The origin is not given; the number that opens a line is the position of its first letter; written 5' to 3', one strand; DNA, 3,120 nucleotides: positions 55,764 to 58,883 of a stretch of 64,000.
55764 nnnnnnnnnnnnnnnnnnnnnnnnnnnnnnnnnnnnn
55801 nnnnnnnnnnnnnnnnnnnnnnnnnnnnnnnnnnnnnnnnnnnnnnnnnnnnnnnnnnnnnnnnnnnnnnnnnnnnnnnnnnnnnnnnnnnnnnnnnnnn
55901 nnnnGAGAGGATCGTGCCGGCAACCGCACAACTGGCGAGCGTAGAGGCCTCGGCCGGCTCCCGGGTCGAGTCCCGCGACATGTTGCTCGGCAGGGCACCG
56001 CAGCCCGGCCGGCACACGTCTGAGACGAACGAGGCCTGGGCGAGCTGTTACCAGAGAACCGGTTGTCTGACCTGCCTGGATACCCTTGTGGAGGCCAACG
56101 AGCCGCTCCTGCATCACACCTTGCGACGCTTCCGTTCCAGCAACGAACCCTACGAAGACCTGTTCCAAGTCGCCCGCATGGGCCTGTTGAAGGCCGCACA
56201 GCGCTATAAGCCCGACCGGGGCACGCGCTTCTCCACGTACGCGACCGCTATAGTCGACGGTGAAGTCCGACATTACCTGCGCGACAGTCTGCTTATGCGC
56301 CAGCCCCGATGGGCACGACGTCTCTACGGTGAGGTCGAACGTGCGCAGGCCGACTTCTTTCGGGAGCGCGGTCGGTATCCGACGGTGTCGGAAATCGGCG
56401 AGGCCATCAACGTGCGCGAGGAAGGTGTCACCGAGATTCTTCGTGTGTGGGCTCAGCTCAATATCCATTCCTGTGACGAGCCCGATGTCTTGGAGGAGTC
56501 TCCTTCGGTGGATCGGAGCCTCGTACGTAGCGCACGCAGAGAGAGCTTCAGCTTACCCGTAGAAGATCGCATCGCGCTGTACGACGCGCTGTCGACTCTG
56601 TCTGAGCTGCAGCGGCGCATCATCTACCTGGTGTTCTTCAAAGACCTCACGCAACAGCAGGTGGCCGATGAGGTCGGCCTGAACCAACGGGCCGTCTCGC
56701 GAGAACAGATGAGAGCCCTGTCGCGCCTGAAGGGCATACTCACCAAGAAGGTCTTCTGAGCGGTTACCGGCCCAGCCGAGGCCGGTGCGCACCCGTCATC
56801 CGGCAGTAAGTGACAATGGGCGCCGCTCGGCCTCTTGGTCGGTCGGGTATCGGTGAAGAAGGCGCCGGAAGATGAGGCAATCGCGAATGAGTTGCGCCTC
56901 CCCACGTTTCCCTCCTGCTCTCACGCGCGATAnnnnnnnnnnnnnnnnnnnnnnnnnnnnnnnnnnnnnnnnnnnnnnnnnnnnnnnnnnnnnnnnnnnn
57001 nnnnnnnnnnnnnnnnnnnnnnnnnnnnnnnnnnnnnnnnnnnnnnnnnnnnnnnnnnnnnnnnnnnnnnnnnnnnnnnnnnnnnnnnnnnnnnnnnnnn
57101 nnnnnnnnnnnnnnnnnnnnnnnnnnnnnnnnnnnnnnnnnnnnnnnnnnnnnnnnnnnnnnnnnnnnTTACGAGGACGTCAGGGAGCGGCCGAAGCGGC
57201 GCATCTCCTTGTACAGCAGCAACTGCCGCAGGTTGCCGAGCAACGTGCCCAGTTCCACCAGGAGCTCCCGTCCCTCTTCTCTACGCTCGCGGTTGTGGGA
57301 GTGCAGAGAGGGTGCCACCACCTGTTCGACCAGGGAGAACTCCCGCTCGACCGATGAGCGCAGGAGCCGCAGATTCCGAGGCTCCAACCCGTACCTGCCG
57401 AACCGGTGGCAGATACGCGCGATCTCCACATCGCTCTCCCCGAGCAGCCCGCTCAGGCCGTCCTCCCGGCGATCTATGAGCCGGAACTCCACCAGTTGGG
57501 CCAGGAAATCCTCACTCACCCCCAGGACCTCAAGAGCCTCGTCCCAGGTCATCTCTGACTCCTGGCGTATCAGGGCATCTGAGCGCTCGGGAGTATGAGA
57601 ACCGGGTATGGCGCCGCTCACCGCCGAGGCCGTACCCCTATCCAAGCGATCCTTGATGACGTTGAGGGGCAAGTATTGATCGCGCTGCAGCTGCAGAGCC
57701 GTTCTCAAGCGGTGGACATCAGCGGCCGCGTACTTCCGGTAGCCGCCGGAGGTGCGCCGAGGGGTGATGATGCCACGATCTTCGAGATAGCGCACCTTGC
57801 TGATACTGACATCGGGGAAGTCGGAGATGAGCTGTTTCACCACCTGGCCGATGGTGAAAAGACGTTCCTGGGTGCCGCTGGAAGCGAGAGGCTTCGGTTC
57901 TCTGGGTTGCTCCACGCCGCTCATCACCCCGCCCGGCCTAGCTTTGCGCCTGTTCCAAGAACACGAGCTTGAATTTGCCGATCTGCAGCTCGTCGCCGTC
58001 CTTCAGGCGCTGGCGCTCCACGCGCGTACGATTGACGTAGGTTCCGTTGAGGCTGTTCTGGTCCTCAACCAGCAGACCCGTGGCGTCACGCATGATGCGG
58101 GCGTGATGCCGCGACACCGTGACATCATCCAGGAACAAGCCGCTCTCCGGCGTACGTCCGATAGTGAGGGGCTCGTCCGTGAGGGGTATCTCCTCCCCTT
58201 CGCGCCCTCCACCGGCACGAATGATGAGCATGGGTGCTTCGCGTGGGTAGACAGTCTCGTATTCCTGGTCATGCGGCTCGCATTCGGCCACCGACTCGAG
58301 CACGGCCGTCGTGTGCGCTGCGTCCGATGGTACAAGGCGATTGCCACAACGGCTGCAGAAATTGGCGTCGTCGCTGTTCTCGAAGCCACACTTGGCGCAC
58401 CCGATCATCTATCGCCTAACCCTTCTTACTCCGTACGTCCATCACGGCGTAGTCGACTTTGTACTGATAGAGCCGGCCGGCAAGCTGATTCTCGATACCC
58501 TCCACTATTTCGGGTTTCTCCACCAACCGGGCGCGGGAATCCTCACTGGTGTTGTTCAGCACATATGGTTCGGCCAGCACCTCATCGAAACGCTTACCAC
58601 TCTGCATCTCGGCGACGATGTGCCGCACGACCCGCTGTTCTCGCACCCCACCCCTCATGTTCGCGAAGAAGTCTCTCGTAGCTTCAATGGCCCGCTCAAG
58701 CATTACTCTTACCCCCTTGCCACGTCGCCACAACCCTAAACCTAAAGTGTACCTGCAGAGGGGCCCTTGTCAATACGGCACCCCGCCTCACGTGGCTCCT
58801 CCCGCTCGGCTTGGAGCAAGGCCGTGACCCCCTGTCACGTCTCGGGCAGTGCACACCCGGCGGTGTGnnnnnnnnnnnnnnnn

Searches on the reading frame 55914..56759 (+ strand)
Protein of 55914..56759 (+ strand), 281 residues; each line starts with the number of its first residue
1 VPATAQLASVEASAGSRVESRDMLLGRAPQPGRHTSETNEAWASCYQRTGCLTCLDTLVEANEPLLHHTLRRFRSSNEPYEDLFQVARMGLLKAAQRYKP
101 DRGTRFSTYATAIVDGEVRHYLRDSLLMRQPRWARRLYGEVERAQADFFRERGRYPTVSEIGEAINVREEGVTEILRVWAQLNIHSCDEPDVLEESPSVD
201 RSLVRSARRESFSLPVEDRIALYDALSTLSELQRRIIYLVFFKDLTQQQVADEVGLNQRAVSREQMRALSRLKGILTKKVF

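Call 3: search_protein_families(library=pfam, proteins=[window:55914-56759:+], max_evalue=0.1)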
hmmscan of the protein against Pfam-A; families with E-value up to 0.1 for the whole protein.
window:55914-56759:+ (281 aa): 7 families
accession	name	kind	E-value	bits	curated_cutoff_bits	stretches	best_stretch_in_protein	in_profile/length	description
PF04542.20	Sigma70_r2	-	6.7e-18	64.7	24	1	58-124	1-67/71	Sigma-70 region 2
PF04545.22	Sigma70_r4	-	3.3e-12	46.1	24.1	1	225-273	1-49/50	Sigma-70, region 4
PF08281.18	Sigma70_r4_2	-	1.8e-09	37.5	25.7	1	221-272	3-54/54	Sigma-70, region 4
PF04539.22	Sigma70_r3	-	4.9e-05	23.8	25.3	1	139-178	4-43/78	Sigma-70 region 3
PF13545.12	HTH_Crp_2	-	0.0027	18.1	27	0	244-264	22-42/70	Crp-like helix-turn-helix domain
PF16509.11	KORA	-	0.014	16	26.7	1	226-270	13-56/84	TrfB plasmid transcriptional repressor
PF13022.12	HTH_Tnp_1_2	-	0.073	13.6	27.9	0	228-260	7-42/122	Helix-turn-helix of insertion element transposase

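Call 4: search_protein_families(library=ncbifam, proteins=[window:55914-56759:+], max_evalue=0.1)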
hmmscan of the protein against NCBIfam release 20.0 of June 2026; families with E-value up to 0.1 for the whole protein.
window:55914-56759:+ (281 aa): 75 families (the best 25 are shown)
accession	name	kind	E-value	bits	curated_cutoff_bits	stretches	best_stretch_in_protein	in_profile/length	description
TIGR02980.1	SigBFG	subfamily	5.7e-51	173.4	234.35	1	56-274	6-224/227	SigB/SigF/SigG family RNA polymerase sigma factor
NF005644.0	PRK07408.1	subfamily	5.8e-41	140.8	261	1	45-279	19-256/258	RNA polymerase sigma factor SigF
TIGR02885.1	spore_sigF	equivalog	5.5e-37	127.8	321.45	1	53-273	11-228/231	RNA polymerase sporulation sigma factor SigF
NF004052.0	PRK05572.1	subfamily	1.7e-36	126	311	1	48-276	27-250/252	SigF/SigG family RNA polymerase sporulation sigma factor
NF005514.0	PRK07122.1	subfamily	4e-36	124.5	372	1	56-274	43-261/264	RNA polymerase sigma factor SigF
TIGR02941.1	Sigma_B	equivalog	3e-31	108.8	315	1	30-274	6-251/255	RNA polymerase sigma factor SigB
NF006071.0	PRK08215.1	equivalog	1.2e-30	107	372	1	51-274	35-255/258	RNA polymerase sporulation sigma factor SigG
TIGR02937.1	sigma70-ECF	superfamily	6.2e-30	104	42.9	1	55-274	3-163/165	sigma-70 family RNA polymerase sigma factor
TIGR02850.1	spore_sigG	equivalog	5.3e-27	94.9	457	1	48-273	29-251/254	RNA polymerase sporulation sigma factor SigG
TIGR02479.1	FliA_WhiG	subfamily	4.2e-23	82.3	189.6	1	76-276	22-223/224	FliA/WhiG family RNA polymerase sigma factor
TIGR02394.1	rpoS_proteo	equivalog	5.4e-19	68.8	378.7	1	40-279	33-277/285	RNA polymerase sigma factor RpoS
NF005413.0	PRK06986.1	subfamily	5.9e-19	68.9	201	1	79-278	42-238/241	RNA polymerase sigma factor FliA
NF041931.2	MzaA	equivalog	6.9e-19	68.1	800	1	55-267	477-691/726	MZA anti-phage system associated sigma-70 family RNA polymerase sigma factor MzaA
NF004935.0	PRK06288.1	equivalog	4.6e-17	62.5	343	1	35-278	16-264/270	RNA polymerase sigma factor WhiG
NF004471.0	PRK05803.1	subfamily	7.4e-16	58.1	252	1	47-125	44-122/235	RNA polymerase sporulation sigma factor SigK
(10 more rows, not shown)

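Call 14: search_solved_structures(query=window:55914-56759:+, max_evalue=0.00001, show_alignments=0)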
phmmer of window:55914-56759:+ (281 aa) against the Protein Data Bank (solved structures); distinct sequences matched with E-value up to 0.00001: 68 (the best 60 are shown).
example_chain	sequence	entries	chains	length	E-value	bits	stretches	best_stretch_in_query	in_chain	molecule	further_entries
1l0o_C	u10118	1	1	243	1.2e-26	96.8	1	50-273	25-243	sigma factor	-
8x6g_H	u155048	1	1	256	2.1e-22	82.9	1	39-273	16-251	RNA polymerase sigma factor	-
8x6f_E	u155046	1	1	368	4e-13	52.5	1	56-270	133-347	RNA polymerase sigma factor SigA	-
7xya_F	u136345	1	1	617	1.1e-12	51.1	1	57-270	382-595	RNA polymerase sigma factor RpoD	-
8k60_F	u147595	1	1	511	1.2e-12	50.9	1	57-269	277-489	RNA polymerase principal sigma factor HrdB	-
8dy7_F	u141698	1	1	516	1.2e-12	50.9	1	57-269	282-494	RNA polymerase sigma factor SigA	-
8dy9_F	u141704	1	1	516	1.2e-12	50.9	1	57-269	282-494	RNA polymerase sigma factor SigA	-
7vpz_F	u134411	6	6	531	1.3e-12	50.8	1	57-269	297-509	RNA polymerase principal sigma factor HrdB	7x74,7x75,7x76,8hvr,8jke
7vpd_F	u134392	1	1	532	1.3e-12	50.8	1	57-269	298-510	RNA polymerase sigma factor SigA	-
5tw1_F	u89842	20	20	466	1.6e-12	50.5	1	56-269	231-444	RNA polymerase sigma factor SigA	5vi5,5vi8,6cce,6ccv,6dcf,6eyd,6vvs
7ckq_F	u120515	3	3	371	1.8e-12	50.4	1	57-270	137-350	RNA polymerase sigma factor SigA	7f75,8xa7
5uh5_F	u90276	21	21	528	2.3e-12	50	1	56-269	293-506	RNA polymerase sigma factor SigA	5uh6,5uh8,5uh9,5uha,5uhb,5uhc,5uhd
7kif_F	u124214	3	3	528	2.3e-12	50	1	56-269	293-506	RNA polymerase sigma factor SigA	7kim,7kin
6bzo_F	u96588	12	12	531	2.3e-12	50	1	56-269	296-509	RNA polymerase sigma factor SigA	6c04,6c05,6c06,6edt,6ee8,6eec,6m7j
9e7v_F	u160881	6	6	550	2.5e-12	49.9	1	56-269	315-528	RNA polymerase sigma factor SigA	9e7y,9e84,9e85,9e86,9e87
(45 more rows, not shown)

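Call 76: list_cluster_members(proteins=[P0001, window:55914-56759:+, P0275])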
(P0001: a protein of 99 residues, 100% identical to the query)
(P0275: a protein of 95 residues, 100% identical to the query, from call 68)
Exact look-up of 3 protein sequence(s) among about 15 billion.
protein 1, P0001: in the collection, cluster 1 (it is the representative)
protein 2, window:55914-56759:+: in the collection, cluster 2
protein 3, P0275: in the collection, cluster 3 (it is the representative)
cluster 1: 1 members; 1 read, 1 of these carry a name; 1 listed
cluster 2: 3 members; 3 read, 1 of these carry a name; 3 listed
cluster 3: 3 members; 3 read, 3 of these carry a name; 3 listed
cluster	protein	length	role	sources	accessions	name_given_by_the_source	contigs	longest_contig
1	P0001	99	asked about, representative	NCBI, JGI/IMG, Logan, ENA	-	hypothetical protein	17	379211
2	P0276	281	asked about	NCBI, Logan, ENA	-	-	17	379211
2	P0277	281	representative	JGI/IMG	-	-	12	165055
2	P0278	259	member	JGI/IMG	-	RNA polymerase sigma-B factor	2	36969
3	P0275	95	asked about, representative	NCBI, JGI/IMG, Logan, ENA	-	hypothetical protein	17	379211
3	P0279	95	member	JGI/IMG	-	hypothetical protein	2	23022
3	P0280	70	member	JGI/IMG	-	hypothetical protein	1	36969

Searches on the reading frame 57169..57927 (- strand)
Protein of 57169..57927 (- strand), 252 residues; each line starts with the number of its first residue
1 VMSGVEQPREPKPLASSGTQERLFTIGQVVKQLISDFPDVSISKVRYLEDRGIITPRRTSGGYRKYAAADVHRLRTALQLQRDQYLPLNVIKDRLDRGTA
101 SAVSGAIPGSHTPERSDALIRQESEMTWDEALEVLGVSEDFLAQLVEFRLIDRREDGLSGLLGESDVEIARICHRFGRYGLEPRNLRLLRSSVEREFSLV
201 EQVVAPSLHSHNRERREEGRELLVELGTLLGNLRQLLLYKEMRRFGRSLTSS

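Call 3: search_protein_families(library=pfam, proteins=[window:57169-57927:-], max_evalue=0.1)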
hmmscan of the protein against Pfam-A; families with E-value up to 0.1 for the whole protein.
window:57169-57927:- (252 aa): 3 families
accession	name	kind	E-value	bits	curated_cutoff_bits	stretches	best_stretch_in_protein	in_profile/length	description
PF13411.12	MerR_1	-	3.9e-10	40.1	21.6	1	39-96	11-67/69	MerR HTH family regulatory protein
PF00376.29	MerR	-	2.1e-09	37.5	28.2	1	25-66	1-38/38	MerR family regulatory protein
PF13591.12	MerR_2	-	1e-06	28.9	29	2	40-88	12-59/84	MerR HTH family regulatory protein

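Call 4: search_protein_families(library=ncbifam, proteins=[window:57169-57927:-], max_evalue=0.1)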
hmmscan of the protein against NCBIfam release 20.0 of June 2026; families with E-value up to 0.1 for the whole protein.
window:57169-57927:- (252 aa): 16 families
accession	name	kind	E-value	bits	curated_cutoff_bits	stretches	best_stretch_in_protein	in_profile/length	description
NF050798.1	TF_FtsR_Actino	equivalog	2.2e-63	214.4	150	1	25-242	2-222/223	transcriptional regulator FtsR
NF047375.1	HeatShock_HspR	equivalog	3.3e-08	33.4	105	1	45-94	20-69/92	heat shock protein transcriptional repressor HspR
NF053740.1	TransRegTnrAGPos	equivalog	5.9e-08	32.8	140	1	33-75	17-59/108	hypothetical protein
TIGR02044.1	CueR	equivalog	1.3e-05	25.3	147.4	1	38-76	10-49/127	Cu(I)-responsive transcriptional regulator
TIGR02043.1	ZntR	equivalog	4.9e-05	23.5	167.95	1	35-95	8-68/131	Zn(2+)-responsive transcriptional regulator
TIGR02051.1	MerR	equivalog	6e-05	23.3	150.85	1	38-81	9-53/124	mercury resistance transcriptional regulator MerR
NF007069.0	PRK09514.1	equivalog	0.00013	22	143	1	35-94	8-67/141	Zn(2+)-responsive transcriptional regulator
NF047377.1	heat_HspR_dupli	exception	0.00026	20.6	300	1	39-81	137-179/214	heat shock protein transcriptional repressor HspR, fused homodimer type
TIGR02047.1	CadR-PbrR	equivalog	0.0012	18.9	151.45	1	37-77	9-50/127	Cd(II)/Pb(II)-responsive transcriptional regulator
NF011617.0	PRK15043.1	equivalog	0.0012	18.2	417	1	23-76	3-52/243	HTH-type transcriptional regulator MlrA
TIGR01950.1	SoxR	equivalog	0.0036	17.1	116.9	1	38-95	11-67/142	redox-sensitive transcriptional activator SoxR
NF052513.1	TransRegCarH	equivalog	0.0038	16.5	400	1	43-137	21-112/274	HTH-type transcriptional repressor CarH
NF033787.1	HTH_BldC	subfamily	0.0073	16.1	77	1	51-74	25-48/49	BldC family transcriptional regulator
NF010315.0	PRK13752.1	subfamily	0.026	14.6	261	1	39-99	18-80/144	mercury resistance transcriptional regulator MerR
TIGR03453.1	partition_RepA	equivalog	0.03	13.1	348.45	1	34-88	39-97/387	plasmid partitioning protein RepA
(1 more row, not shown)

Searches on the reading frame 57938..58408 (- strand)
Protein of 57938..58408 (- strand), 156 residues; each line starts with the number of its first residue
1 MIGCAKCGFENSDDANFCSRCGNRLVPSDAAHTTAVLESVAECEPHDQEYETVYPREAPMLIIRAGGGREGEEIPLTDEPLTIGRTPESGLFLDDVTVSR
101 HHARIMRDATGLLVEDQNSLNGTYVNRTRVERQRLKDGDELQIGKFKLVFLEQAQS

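Call 3: search_protein_families(library=pfam, proteins=[window:57938-58408:-], max_evalue=0.1)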
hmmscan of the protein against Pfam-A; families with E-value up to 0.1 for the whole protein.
window:57938-58408:- (156 aa): 10 families
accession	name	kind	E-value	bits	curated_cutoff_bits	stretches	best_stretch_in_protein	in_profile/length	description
PF00498.31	FHA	-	7.3e-19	68.4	20.7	1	82-144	2-67/67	FHA domain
PF16697.10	Yop-YscD_cpl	-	4e-16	59.5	33.2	1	67-153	5-93/94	Inner membrane component of T3SS, cytoplasmic domain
PF13240.11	Zn_Ribbon_1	-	3.3e-07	30.3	25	1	4-25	2-23/23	zinc-ribbon domain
PF12773.13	DZR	-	3.3e-05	24.4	27.3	1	4-26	1-23/45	Double zinc ribbon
PF13248.11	Zn_ribbon_3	-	0.00019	21.2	27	1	1-25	2-26/26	zinc-ribbon domain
PF24463.1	DUF7577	-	0.0043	17.1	28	1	4-25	5-26/27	Domain of unknown function (DUF7577)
PF09297.16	Zn_ribbon_NUD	-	0.0051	16.9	24.8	1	15-30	3-18/32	NADH pyrophosphatase zinc ribbon domain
PF02150.21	Zn_ribbon_RPB9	-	0.011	16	25.2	1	17-34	3-20/36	RNA polymerases M/15 Kd subunit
PF24460.1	DUF7575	-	0.027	14.3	28.5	1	4-25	6-27/28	Domain of unknown function (DUF7575)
PF17913.6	FHA_2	-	0.085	13.3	23.1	0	73-114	12-52/71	FHA domain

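Call 4: search_protein_families(library=ncbifam, proteins=[window:57938-58408:-], max_evalue=0.1)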
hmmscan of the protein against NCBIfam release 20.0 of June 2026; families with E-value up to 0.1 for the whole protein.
window:57938-58408:- (156 aa): 10 families
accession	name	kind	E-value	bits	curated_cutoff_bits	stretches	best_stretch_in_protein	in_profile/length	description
NF041660.2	oxygluDhInhib_OdhI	equivalog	1.4e-29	102.6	200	1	42-152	21-129/130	oxoglutarate dehydrogenase inhibitor Odhl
NF049868.1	FhaB_Rv0019c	equivalog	1.5e-21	77.1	125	1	55-146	62-154/158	FHA domain-containing protein FhaB/FipA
NF052573.1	HisKinEspAMyxo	equivalog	1.1e-12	46.8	1400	1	70-146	37-114/755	serine histidine kinase EspA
NF033760.1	gliding_GltG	equivalog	6e-11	41.6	650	1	82-150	27-96/650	adventurous gliding motility protein GltG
TIGR03354.1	VI_FHA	hypoth_equivalog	8.8e-10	39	120.25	1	76-148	21-99/420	type VI secretion system-associated FHA domain protein TagH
NF052403.1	ESX1TransRegEspM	equivalog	1.6e-05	24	550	1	57-144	9-93/367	ESX-1 type VII secretion system transcriptional regulator EspM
NF011149.0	PRK14559.1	equivalog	0.00015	20.6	374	1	1-53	1-54/642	serine/threonine phosphatase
TIGR02500.1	type_III_yscD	equivalog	0.012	14.6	86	1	67-122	8-64/413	type III secretion system inner membrane ring subunit SctD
NF045510.1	4Cys_prefix_kin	domain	0.027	14.7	24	1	10-25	11-26/26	4-Cys prefix domain-containing protein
NF003161.0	PRK04136.1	equivalog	0.054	13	54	1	4-23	17-36/49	50S ribosomal protein L40e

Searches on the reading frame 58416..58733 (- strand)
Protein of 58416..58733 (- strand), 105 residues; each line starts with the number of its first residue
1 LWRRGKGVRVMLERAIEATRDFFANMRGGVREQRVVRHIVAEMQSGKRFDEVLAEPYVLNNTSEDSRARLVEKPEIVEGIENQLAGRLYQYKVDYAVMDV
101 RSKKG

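Call 3: search_protein_families(library=pfam, proteins=[window:58416-58733:-], max_evalue=0.1)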
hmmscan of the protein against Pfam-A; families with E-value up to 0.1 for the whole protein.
window:58416-58733:- (105 aa): 0 families

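Call 4: search_protein_families(library=ncbifam, proteins=[window:58416-58733:-], max_evalue=0.1)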
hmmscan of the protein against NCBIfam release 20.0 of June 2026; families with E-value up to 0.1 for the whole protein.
window:58416-58733:- (105 aa): 0 families

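Call 68: find_homologous_proteins(query=window:58416-58703:-, max_evalue=0.001)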
Query window:58416-58703:- (95 aa): 1 proteins with E <= 0.001 among 2 candidates.
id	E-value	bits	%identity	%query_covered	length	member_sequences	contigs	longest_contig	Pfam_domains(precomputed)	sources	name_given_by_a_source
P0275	7.2e-54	197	100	100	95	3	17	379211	-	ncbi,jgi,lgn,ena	jgi:hypothetical protein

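Call 72: search_solved_structures(query=A2, max_evalue=10, show_alignments=0)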
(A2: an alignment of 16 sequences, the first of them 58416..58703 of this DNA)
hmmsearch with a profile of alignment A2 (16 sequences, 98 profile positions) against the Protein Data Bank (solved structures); distinct sequences matched with E-value up to 10: 3.
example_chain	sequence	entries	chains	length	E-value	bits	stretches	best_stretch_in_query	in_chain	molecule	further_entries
3c9g_A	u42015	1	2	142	0.019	17.9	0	16-74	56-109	UPF0200/UPF0201 protein AF_1395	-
3clo_A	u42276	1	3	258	0.27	14.2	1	32-75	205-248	Transcriptional regulator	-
3soh_B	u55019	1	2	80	0.45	13.5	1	56-86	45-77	Flagellar motor switch protein FliG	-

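Call 73: search_protein_families(library=pfam, alignment_id=A2, max_evalue=1)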
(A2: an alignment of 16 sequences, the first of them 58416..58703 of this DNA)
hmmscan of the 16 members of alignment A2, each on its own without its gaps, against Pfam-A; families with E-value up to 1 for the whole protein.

A. member 1, window:58416-58703:- (95 aa): 0 families

B. families by the number of members that match (of 16 scanned): 9 families
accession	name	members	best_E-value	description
PF12765.13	Cohesin_HEAT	2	0.012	HEAT repeat associated with sister chromatid cohesion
PF09268.16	Clathrin-link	1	0.013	Clathrin, heavy-chain linker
PF12399.14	BCA_ABC_TP_C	1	0.025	Branched-chain amino acid ATP-binding cassette transporter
PF01576.24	Myosin_tail_1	1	0.035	Myosin tail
PF24033.1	DUF7342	1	0.098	Family of unknown function (DUF7342)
PF19371.4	DUF5946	1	0.13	Family of unknown function (DUF5946)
PF13040.11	Fur_reg_FbpB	1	0.14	Fur-regulated basic protein B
PF04794.17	YdjC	1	0.15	YdjC-like protein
PF00398.26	RrnaAD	1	0.19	Ribosomal RNA adenine dimethylase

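Call 80: predict_structure(protein=window:58416-58703:-)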
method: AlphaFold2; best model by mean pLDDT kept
length: 95 residues; sequences in the alignment: 1
mean_pLDDT: 64.0   pTM: 0.53
mean pLDDT of the five models: 64.0, 63.7, 62.6, 61.7, 61.5
residues with pLDDT >= 90: 0; 70-90: 38; 50-70: 37; < 50: 20
segments of 3 or more residues with pLDDT < 50: 77-95
pLDDT, mean of each block of 10 residues (from residue 1): 60 59 72 78 85 75 67 51 38 45
secondary structure, 60 per line:
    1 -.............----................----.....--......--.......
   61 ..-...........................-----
elements in order: H2-14 H19-34 H39-43 H46-51 H54-62 H64-90

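Call 86: fold_search(model_id=the predicted structure, library=pdb)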
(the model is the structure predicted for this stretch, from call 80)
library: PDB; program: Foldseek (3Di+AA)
matches with E <= 10: 25; with E <= 0.001: 0
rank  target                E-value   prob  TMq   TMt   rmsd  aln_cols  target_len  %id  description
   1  7y4r_B                2.0e+00  0.23  0.34  0.32   7.8        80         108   16  Structure of RclX (released 2023-07-05)
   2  7y4r_E                2.0e+00  0.23  0.35  0.31   7.9        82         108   17  Structure of RclX (released 2023-07-05)
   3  7y4r_F                2.1e+00  0.20  0.34  0.31   8.0        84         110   18  Structure of RclX (released 2023-07-05)
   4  7y4r_A                2.3e+00  0.20  0.34  0.31   7.8        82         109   17  Structure of RclX (released 2023-07-05)
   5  7lbm_y                2.3e+00  0.06  0.22  0.19  13.4       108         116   18  Structure of the human Mediator-bound transcription pre-initiation complex (released 2021-03-24)
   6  4zi2_D                4.2e+00  0.04  0.22  0.19  13.2       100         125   15  BART-like domain of BARTL1/CCDC104 in complex with Arl3FL bound to GppNHp in P21 21 21 (released 2015-11-11)
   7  2vma_B                4.7e+00  0.15  0.35  0.30   8.2       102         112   11  The three-dimensional structure of the cytoplasmic domains of EpsF from the Type 2 Secretion System of Vibrio cholerae (released 2009-02-10)
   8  2whn_A                4.7e+00  0.09  0.33  0.30  11.4        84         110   18  N-terminal domain from the PilC type IV pilus biogenesis protein (released 2010-05-19)
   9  8i4w_B                4.7e+00  0.05  0.22  0.07  17.2        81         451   21  Cryo-EM structure of 5-subunit Smc5/6 head region (released 2024-06-26)
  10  2vmb_B                5.6e+00  0.08  0.32  0.28  14.0       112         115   12  The three-dimensional structure of the cytoplasmic domains of EpsF from the Type 2 Secretion System of Vibrio cholerae (released 2009-02-10)
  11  4zi3_C                5.9e+00  0.03  0.23  0.18  13.2        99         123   13  BART-like domain of BARTL1/CCDC104 aa1-133 in complex with Arl3FL bound to GppNHp in P1 21 1 (released 2016-03-23)
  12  3c1q_A                6.3e+00  0.06  0.29  0.25  14.6       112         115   16  The three-dimensional structure of the cytoplasmic domains of EpsF from the Type 2 Secretion System of Vibrio cholerae (released 2009-02-03)
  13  7rro_F4               7.1e+00  0.06  0.32  0.31  15.1        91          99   14  Structure of the 48-nm repeat doublet microtubule from bovine tracheal cilia (released 2021-10-27)
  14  5c22_B                7.1e+00  0.05  0.27  0.15  10.8        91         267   20  Crystal structure of Zn-bound HlyD from E. coli (released 2016-02-17)
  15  3sxz_B                8.0e+00  0.03  0.23  0.18   7.9        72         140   14  Metal-free FCD domain of TM0439 a putative transcriptional regulator (released 2011-11-16)
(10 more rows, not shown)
